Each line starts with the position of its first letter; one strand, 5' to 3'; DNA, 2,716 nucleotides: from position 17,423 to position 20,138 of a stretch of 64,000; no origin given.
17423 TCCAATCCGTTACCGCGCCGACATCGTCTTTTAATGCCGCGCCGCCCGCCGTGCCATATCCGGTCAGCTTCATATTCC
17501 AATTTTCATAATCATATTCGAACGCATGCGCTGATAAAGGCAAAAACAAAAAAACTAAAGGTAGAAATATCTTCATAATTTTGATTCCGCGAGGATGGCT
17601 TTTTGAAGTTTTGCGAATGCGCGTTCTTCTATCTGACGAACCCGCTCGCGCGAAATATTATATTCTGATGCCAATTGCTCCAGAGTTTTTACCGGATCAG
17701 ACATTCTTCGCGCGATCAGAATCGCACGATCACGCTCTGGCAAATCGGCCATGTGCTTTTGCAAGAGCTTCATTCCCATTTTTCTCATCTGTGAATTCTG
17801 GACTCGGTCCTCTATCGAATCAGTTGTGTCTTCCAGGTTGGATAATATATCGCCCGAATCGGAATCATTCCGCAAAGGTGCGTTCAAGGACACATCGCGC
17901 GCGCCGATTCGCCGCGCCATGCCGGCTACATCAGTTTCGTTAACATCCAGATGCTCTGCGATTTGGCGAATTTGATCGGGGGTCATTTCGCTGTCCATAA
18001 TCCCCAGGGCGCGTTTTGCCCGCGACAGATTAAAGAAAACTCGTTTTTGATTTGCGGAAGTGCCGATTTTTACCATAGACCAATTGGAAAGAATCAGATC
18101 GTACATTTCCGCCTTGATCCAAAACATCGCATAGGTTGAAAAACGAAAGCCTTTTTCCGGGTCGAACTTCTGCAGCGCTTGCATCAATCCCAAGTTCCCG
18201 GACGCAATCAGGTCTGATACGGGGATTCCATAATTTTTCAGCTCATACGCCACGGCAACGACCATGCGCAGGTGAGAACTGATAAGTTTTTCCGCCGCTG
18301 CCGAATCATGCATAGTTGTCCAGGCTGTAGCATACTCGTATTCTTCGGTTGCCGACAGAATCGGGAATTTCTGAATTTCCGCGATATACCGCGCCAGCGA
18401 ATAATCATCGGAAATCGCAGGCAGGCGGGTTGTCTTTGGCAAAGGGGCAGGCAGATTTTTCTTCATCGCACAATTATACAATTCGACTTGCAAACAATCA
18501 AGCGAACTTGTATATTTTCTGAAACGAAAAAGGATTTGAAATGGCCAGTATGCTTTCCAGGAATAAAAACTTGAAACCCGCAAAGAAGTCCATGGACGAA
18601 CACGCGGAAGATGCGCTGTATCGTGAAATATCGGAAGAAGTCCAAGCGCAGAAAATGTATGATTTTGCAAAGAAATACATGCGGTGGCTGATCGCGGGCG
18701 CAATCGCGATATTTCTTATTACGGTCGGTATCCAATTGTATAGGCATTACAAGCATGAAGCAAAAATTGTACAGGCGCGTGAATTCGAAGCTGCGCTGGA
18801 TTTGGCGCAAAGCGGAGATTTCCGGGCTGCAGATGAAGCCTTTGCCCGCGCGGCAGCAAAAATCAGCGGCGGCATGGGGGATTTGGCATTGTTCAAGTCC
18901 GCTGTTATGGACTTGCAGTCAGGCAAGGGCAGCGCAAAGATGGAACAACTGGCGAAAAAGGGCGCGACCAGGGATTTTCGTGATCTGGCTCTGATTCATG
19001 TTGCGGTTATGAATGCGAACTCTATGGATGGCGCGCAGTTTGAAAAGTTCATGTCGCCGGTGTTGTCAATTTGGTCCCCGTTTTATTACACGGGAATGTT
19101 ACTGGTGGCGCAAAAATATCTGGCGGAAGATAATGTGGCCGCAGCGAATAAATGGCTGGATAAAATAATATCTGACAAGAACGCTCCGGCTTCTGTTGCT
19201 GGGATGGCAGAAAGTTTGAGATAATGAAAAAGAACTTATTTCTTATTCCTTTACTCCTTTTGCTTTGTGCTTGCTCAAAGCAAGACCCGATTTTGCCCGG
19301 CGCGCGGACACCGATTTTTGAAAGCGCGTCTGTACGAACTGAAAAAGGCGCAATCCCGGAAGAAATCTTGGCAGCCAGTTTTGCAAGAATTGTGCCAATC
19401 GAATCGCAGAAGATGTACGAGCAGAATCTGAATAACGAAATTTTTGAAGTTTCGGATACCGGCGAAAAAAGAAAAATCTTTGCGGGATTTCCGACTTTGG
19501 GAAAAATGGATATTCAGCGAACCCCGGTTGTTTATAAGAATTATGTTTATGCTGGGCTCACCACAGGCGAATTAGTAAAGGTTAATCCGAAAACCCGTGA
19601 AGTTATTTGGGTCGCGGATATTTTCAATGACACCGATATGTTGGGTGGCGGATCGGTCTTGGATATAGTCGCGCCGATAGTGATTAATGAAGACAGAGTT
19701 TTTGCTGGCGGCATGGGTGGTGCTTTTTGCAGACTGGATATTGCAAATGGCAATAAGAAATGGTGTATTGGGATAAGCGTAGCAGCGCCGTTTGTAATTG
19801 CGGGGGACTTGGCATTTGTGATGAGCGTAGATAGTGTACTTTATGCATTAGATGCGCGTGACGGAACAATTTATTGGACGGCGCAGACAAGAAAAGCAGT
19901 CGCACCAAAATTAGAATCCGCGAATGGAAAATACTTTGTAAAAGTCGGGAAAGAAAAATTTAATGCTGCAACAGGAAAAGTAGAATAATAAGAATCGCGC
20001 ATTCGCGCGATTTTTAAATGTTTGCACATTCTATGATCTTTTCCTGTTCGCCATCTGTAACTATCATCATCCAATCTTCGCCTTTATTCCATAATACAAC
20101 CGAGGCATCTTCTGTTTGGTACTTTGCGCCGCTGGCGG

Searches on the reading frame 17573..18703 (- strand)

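Call 15: search_protein_families(library=pfam, proteins=[window:17573-18703:-], max_evalue=0.001)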
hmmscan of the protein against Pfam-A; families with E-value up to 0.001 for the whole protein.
window:17573-18703:- (376 aa): 3 families
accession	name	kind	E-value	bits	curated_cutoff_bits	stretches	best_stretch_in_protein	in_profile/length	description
PF04542.20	Sigma70_r2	-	5.1e-18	65.1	24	1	140-208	1-69/71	Sigma-70 region 2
PF04545.22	Sigma70_r4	-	3.6e-14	52.5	24.1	1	318-368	2-50/50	Sigma-70, region 4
PF00140.25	Sigma70_r1_2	-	0.00021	21.6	22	1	102-126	2-26/34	Sigma-70 factor, region 1.2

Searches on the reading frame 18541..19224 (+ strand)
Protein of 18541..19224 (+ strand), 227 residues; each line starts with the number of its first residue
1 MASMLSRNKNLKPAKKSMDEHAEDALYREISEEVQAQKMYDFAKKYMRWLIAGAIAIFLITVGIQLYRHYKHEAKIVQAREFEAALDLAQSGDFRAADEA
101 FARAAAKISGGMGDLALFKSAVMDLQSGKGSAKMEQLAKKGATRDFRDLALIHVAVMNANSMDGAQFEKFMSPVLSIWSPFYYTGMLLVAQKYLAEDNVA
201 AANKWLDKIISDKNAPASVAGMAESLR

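Call 15: search_protein_families(library=pfam, proteins=[window:18541-19224:+], max_evalue=0.001)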
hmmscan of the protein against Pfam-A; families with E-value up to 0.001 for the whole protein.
window:18541-19224:+ (227 aa): 1 family
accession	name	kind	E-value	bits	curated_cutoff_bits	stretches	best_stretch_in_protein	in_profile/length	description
PF09976.15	TPR_21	-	1.9e-06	28.2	25.5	1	42-159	3-124/193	Tetratricopeptide repeat-like domain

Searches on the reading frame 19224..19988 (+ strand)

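Call 15: search_protein_families(library=pfam, proteins=[window:19224-19988:+], max_evalue=0.001)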
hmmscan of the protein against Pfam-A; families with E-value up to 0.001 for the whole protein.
window:19224-19988:+ (254 aa): 3 families
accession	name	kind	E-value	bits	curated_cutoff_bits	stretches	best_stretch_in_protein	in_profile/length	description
PF13360.13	PQQ_2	-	1e-15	58.5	27.6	1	98-219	111-232/233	Outer membrane protein assembly factor BamB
PF13570.13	Beta-prop_ACSF4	-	3.3e-07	30.5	133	1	156-226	61-135/329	Beta-alanine-activating enzyme, beta-propeller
PF01011.28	PQQ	-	0.00015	21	26.7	0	93-136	45-88/595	Glucose/ethanol/alcohol dehydrogenase, beta-propeller domain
